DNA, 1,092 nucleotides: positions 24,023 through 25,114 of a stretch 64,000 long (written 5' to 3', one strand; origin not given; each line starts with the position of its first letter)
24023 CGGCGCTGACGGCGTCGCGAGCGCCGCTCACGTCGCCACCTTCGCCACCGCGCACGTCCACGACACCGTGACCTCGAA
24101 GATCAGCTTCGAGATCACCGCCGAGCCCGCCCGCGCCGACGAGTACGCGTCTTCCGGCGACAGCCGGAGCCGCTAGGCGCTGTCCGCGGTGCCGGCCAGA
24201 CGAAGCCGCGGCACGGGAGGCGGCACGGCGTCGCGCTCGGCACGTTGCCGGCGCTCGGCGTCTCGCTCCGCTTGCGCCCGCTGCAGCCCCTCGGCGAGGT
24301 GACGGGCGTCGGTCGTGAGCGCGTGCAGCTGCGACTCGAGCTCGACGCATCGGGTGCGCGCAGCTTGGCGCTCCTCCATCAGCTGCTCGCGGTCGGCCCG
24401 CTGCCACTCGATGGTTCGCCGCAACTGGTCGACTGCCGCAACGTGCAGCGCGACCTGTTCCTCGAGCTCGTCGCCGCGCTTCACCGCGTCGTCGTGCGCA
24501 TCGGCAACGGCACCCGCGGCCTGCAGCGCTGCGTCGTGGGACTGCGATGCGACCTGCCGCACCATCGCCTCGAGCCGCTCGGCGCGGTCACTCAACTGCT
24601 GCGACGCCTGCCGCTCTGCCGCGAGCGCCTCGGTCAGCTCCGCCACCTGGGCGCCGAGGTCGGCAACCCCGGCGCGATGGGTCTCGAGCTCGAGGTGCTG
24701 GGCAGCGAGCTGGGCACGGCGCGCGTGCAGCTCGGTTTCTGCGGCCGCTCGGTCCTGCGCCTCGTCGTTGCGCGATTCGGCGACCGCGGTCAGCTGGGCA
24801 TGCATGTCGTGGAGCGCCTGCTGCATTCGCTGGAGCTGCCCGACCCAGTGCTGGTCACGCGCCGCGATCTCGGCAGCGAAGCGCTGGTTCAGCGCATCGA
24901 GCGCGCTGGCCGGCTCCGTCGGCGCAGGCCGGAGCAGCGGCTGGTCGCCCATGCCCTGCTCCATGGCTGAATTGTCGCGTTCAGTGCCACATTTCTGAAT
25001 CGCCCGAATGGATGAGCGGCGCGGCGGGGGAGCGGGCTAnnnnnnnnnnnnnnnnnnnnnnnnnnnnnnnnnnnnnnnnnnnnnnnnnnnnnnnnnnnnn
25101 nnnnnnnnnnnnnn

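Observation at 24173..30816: Three paralogous coiled-coil genes, two carrying SF2 helicase cores with complementary motif decay, plus an embedded FKBP lipoprotein: best candidate for an undescribed system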

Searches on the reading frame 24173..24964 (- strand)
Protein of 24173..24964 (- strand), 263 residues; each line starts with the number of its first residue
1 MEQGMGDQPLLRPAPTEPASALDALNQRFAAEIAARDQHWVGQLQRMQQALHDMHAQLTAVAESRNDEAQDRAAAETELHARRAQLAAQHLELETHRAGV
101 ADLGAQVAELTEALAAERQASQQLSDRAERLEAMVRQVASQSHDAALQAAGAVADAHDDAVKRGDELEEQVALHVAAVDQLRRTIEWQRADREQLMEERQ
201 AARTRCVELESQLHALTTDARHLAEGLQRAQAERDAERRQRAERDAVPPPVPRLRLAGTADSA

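Call 7: search_protein_families(library=pfam, proteins=[window:24173-24964:-], max_evalue=0.01)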
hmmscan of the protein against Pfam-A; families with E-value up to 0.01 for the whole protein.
window:24173-24964:- (263 aa): 3 families
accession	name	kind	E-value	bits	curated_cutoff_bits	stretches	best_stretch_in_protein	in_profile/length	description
PF02601.20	Exonuc_VII_L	-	0.0036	17.3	35.9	1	17-177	144-307/315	Exonuclease VII, large subunit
PF10473.14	CENP-F_leu_zip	-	0.0064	17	34.5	0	177-235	25-83/140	Leucine-rich repeats of kinetochore protein Cenp-F/LEK1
PF15905.10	HMMR_N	-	0.0079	16.1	30.1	1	85-219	186-320/330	Hyaluronan mediated motility receptor N-terminal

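Call 8: search_protein_families(library=ncbifam, proteins=[window:24173-24964:-], max_evalue=0.01)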
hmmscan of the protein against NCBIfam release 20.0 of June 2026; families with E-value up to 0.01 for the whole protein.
window:24173-24964:- (263 aa): 4 families
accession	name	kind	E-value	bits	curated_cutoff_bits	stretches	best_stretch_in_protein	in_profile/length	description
TIGR02168.1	SMC_prok_B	equivalog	1.7e-11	42.7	567.35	1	30-240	737-946/1181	chromosome segregation protein SMC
TIGR02169.1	SMC_prok_A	equivalog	0.00029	18.6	729.4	1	32-244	299-510/1165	chromosome segregation protein SMC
TIGR04523.1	Mplasa_alph_rch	subfamily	0.00061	17.8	270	0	43-135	329-421/745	helix-rich protein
NF045487.1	ASRP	equivalog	0.0064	15.1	300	0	44-140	158-263/593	archaea-specific SMC-related protein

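Call 21: search_protein_families(library=padloc, proteins=[window:24173-24964:-], max_evalue=0.01)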
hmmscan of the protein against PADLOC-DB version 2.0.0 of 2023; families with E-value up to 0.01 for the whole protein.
window:24173-24964:- (263 aa): 1 family
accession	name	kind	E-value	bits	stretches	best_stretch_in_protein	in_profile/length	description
PDLC00553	JetC2|JetC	-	0.0067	12.3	1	22-240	771-988/1361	DUF3584 domain; MukB-like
